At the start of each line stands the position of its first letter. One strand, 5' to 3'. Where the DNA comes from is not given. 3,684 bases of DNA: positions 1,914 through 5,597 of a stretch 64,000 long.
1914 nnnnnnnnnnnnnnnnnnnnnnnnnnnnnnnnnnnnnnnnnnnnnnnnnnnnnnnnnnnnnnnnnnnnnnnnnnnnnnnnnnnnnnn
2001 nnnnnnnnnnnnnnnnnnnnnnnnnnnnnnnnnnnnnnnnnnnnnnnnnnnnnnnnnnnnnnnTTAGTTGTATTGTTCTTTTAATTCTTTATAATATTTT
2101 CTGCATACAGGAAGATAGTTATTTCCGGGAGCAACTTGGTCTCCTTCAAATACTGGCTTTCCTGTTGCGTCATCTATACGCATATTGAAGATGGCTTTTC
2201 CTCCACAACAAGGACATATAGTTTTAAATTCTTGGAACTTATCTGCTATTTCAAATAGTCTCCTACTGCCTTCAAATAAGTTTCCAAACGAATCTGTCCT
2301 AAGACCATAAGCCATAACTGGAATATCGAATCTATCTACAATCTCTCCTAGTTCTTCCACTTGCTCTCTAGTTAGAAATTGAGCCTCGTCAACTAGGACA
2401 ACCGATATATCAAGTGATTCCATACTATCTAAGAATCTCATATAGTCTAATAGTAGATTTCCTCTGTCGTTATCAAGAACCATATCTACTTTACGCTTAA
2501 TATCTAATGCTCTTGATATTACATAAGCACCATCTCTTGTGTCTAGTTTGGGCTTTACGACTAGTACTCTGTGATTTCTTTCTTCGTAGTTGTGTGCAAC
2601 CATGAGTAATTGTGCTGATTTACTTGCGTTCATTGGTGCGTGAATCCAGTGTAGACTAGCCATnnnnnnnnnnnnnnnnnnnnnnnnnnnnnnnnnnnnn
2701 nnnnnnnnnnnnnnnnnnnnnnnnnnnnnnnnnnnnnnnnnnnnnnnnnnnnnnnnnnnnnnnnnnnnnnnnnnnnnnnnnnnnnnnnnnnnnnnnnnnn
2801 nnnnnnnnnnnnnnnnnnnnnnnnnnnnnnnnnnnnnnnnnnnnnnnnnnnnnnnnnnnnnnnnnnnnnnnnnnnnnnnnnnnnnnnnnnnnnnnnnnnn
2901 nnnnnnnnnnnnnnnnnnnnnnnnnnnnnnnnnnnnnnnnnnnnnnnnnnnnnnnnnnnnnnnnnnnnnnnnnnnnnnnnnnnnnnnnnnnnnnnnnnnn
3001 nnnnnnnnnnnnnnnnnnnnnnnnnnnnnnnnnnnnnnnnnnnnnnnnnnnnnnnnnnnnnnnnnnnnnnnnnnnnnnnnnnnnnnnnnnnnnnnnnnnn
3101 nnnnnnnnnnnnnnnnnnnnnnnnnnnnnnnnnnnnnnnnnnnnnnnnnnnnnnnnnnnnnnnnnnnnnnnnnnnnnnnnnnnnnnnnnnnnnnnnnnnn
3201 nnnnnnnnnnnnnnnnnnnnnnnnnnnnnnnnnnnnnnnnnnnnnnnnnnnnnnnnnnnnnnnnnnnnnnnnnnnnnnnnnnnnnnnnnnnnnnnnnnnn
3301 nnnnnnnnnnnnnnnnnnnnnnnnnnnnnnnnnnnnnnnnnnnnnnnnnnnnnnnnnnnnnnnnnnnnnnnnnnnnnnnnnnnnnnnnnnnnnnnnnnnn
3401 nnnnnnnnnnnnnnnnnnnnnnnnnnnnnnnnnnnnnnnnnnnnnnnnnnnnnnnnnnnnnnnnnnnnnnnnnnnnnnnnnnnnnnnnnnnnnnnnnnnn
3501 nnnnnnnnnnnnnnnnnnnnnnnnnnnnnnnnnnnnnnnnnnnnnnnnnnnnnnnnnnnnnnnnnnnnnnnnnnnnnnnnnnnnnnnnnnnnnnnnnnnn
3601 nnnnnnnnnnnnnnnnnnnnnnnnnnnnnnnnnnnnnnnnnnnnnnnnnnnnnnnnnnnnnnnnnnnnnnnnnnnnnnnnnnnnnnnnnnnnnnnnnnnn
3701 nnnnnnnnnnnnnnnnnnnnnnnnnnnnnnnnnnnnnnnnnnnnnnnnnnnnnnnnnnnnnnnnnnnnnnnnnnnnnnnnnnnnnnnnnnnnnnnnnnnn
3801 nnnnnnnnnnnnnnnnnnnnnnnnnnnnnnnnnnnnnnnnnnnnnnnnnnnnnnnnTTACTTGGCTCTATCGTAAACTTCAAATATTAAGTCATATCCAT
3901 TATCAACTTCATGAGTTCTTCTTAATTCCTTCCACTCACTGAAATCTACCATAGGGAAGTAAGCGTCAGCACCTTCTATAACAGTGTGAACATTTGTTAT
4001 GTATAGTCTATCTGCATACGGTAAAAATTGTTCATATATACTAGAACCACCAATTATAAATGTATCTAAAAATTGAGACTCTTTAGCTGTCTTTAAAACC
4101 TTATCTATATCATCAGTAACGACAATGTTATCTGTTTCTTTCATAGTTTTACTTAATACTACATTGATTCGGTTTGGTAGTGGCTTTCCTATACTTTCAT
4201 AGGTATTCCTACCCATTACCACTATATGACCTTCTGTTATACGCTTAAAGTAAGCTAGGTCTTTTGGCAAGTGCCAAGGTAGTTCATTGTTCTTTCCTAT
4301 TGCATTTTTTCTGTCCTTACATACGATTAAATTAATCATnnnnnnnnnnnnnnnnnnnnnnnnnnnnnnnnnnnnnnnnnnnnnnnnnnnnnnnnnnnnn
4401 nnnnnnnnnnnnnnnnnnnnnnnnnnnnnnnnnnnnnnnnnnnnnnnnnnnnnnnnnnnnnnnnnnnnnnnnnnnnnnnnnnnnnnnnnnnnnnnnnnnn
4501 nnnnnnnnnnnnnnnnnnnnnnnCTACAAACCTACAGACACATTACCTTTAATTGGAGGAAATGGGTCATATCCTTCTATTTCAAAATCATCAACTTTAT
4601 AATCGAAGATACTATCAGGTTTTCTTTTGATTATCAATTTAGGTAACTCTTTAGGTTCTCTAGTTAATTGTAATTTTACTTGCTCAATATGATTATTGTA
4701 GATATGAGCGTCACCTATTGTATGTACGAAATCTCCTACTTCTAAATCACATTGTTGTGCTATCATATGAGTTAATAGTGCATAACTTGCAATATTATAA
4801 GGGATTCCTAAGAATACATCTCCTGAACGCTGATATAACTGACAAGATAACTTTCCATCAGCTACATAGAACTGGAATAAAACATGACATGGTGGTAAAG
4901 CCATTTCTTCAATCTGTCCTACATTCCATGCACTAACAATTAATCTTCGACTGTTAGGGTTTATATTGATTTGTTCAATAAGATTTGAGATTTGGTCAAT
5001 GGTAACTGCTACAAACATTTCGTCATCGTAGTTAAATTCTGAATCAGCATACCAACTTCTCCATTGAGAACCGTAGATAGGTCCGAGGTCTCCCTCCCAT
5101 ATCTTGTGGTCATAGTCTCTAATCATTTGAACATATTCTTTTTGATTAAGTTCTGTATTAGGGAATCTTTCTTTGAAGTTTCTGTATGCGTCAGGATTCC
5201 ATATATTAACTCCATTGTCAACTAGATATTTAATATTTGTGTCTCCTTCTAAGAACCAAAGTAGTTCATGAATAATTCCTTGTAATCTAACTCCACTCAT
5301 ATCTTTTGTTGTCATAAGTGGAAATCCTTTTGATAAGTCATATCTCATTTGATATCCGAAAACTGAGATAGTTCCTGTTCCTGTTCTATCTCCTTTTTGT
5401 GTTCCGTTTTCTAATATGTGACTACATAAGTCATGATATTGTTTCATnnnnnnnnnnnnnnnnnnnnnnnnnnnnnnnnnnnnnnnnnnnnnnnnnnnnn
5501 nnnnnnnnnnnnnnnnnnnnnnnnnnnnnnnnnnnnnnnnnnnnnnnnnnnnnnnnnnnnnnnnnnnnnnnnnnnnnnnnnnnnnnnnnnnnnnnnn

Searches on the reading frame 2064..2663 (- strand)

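Call 48: search_protein_families(library=pfam, proteins=[window:2064-2663:-], max_evalue=0.001)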
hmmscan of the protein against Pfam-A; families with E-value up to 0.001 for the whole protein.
window:2064-2663:- (199 aa): 2 families
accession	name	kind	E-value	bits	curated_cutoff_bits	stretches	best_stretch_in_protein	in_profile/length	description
PF00265.24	TK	-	1.3e-35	123.3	20.6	1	2-191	1-176/176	Thymidine kinase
PF13401.12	AAA_22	-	1.8e-05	25.5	27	1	15-117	18-119/130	AAA domain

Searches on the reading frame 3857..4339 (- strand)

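Call 48: search_protein_families(library=pfam, proteins=[window:3857-4339:-], max_evalue=0.001)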
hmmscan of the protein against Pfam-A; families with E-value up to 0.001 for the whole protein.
window:3857-4339:- (160 aa): 1 family
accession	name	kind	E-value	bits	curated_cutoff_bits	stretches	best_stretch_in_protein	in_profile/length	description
PF00186.24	DHFR_1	-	4.5e-53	179.6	25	1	1-158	1-159/159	Dihydrofolate reductase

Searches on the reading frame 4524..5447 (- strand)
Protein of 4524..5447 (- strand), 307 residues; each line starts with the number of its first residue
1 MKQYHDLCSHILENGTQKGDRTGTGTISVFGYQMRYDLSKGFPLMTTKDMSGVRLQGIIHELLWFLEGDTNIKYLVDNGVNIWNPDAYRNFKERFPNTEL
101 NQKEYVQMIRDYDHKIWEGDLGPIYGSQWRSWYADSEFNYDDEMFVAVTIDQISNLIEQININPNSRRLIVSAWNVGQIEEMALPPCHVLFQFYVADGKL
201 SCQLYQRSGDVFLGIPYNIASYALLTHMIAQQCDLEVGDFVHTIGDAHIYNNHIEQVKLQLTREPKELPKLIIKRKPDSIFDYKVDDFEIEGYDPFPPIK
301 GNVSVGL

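Call 48: search_protein_families(library=pfam, proteins=[window:4524-5447:-], max_evalue=0.001)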
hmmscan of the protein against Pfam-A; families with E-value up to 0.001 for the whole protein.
window:4524-5447:- (307 aa): 1 family
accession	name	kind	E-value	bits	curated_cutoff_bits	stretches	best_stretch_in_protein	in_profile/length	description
PF00303.24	Thymidylat_synt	-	1.1e-116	389.1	24.3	1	2-305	1-266/266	Thymidylate synthase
